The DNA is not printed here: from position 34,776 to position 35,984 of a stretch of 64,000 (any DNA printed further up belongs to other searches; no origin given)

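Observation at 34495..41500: Lower-GC island carrying an orphan Sfp-type PPTase, a degenerate-GGDEF/EAL sensor and a decayed NRPS condensation domain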

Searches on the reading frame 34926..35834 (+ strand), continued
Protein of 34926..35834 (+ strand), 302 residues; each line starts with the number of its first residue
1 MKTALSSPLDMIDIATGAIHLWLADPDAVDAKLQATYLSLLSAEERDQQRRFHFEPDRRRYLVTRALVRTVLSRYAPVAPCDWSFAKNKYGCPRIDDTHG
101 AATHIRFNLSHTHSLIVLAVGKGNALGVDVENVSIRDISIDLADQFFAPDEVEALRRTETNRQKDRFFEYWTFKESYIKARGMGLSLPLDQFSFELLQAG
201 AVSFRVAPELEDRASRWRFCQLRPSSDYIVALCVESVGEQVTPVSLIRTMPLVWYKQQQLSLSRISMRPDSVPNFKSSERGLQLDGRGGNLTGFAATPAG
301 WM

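Call 35: search_protein_families(library=pfam, proteins=[L002:1657-4656:+, L002:94-336:+, L085:4205-5206:+, L085:7011-7247:+, L085:1-2766:-], max_evalue=0.001)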
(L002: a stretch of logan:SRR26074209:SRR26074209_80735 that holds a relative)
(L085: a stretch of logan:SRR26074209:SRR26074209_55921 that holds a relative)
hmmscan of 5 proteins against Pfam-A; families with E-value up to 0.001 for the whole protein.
L002:1657-4656:+ (1000 aa): 4 families
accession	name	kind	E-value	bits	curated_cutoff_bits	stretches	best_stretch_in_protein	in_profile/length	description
PF00501.34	AMP-binding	-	7e-86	288.9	29.9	1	289-639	2-384/384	AMP-binding enzyme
PF00668.25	Condensation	-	5e-56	190.7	30.6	2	12-266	191-453/456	Condensation domain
PF00550.31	PP-binding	-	8.4e-14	52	20.8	1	801-863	3-67/67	Phosphopantetheine attachment site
PF13193.12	AMP-binding_C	-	6.2e-13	49.9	24.5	1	698-771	1-76/76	AMP-binding enzyme C-terminal domain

L002:94-336:+ (80 aa): 1 family
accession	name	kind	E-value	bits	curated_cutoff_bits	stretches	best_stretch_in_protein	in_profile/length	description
PF00550.31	PP-binding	-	1.4e-10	41.7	20.8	1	21-76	13-67/67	Phosphopantetheine attachment site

L085:4205-5206:+ (333 aa): 2 families
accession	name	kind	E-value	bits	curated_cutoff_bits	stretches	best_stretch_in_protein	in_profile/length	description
PF14399.12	BtrH_N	-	4.1e-05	24.3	29.7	1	71-128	63-123/134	Butirosin biosynthesis protein H, N-terminal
PF08893.15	DUF1839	-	0.00097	18.9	22.5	0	49-123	46-123/313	Domain of unknown function (DUF1839)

L085:7011-7247:+ (78 aa): 0 families

L085:1-2766:- (922 aa): 4 families
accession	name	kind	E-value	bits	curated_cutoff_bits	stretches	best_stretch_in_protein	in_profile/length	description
PF00501.34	AMP-binding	-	6e-78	262.7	29.9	1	250-598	1-384/384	AMP-binding enzyme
PF00668.25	Condensation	-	1.8e-39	136.2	30.6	2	2-232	196-456/456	Condensation domain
PF13193.12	AMP-binding_C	-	5.2e-14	53.4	24.5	1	657-733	1-76/76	AMP-binding enzyme C-terminal domain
PF00550.31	PP-binding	-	2.5e-12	47.3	20.8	1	762-825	2-67/67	Phosphopantetheine attachment site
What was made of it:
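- On NRPS condensation (C) domain: The intact ortholog also starts at profile position 191 (call 35).
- Pfam Condensation positions 191-453 cover the start of the L002 NRPS, and positions 196-456 cover the start of the L085 NRPS (call 35).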

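Call 47: find_encoding_contigs(protein=P0131, flank=10000, max_places=4)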
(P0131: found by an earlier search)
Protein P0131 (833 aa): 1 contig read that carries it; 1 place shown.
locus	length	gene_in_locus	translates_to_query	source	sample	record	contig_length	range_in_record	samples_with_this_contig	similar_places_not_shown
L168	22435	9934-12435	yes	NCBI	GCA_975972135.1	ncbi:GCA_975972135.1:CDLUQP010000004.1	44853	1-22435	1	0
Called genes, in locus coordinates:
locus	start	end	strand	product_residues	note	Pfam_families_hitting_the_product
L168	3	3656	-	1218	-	?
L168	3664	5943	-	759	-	PF22019:GlgB_N, PF02922:CBM_48, PF00128:Alpha-amylase (weak), PF02806:Alpha-amylase_C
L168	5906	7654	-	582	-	PF00343:Phosphorylase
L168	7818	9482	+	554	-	PF08323:Glyco_transf_5, PF13439:Glyco_transf_4 (weak), PF13579:Glyco_trans_4_4 (weak), PF00534:Glycos_transf_1, PF13692:Glyco_trans_1_4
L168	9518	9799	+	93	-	PF11154:DUF2934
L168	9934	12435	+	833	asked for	PF11897:DUF3417, PF00343:Phosphorylase, PF28476:GlgP_C (weak)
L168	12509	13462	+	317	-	PF01569:PAP2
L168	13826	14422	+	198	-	PF01184:Gpr1_Fun34_YaaH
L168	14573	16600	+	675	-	PF16177:ACAS_N, PF00501:AMP-binding, PF13193:AMP-binding_C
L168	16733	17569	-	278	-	PF00528:BPD_transp_1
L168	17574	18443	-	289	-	PF00528:BPD_transp_1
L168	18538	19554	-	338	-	PF00005:ABC_tran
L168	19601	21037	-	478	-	PF13416:SBP_bac_8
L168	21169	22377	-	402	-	-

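Call 48: find_encoding_contigs(protein=P0130, flank=10000, max_places=4)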
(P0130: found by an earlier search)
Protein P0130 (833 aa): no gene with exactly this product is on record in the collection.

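Call 72: search_protein_families(library=ncbifam, proteins=[window:34926-35834:+, L002:1657-2500:+], max_evalue=0.001)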
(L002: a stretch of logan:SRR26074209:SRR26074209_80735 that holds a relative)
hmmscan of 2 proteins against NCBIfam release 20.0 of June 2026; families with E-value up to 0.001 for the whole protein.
window:34926-35834:+ (302 aa): 4 families
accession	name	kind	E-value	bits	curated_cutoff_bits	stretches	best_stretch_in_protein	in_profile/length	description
NF042922.1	4PPT_HetI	equivalog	7.6e-39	133.4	370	1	13-240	13-230/235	4'-phosphopantetheinyl transferase HetI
NF047349.1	4PPT_AusB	equivalog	3.7e-16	59.2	225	1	45-193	25-160/205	aureusimine biosynthesis 4'-phosphopantetheinyl transferase AusB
NF007676.0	PRK10351.1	equivalog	1.7e-12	47.4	174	1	57-183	30-145/195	4'-phosphopantetheinyl transferase AcpT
TIGR00556.1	pantethn_trn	domain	3.3e-10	40.1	45.35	1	126-224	5-110/128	phosphopantetheine--protein transferase domain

L002:1657-2500:+ (281 aa): 4 families
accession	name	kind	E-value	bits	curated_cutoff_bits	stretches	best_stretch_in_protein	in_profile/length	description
NF004282.0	PRK05691.1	subfamily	1.7e-26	90.7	4090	1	14-270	1917-2176/4334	non-ribosomal peptide synthase/polyketide synthase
NF047350.1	aureusi_NRPS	equivalog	6.8e-22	76.3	2500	1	12-258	1162-1409/2373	aureusimine non-ribosomal peptide synthetase AusA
TIGR03443.1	alpha_am_amid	equivalog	1.5e-12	45.7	1030.1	1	19-267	2-221/1390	L-aminoadipate-semialdehyde dehydrogenase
NF041803.1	NRPS_SolG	exception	4.1e-06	24.6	2200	1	49-182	325-456/1163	solanimycin non-ribosomal peptide synthetase SolG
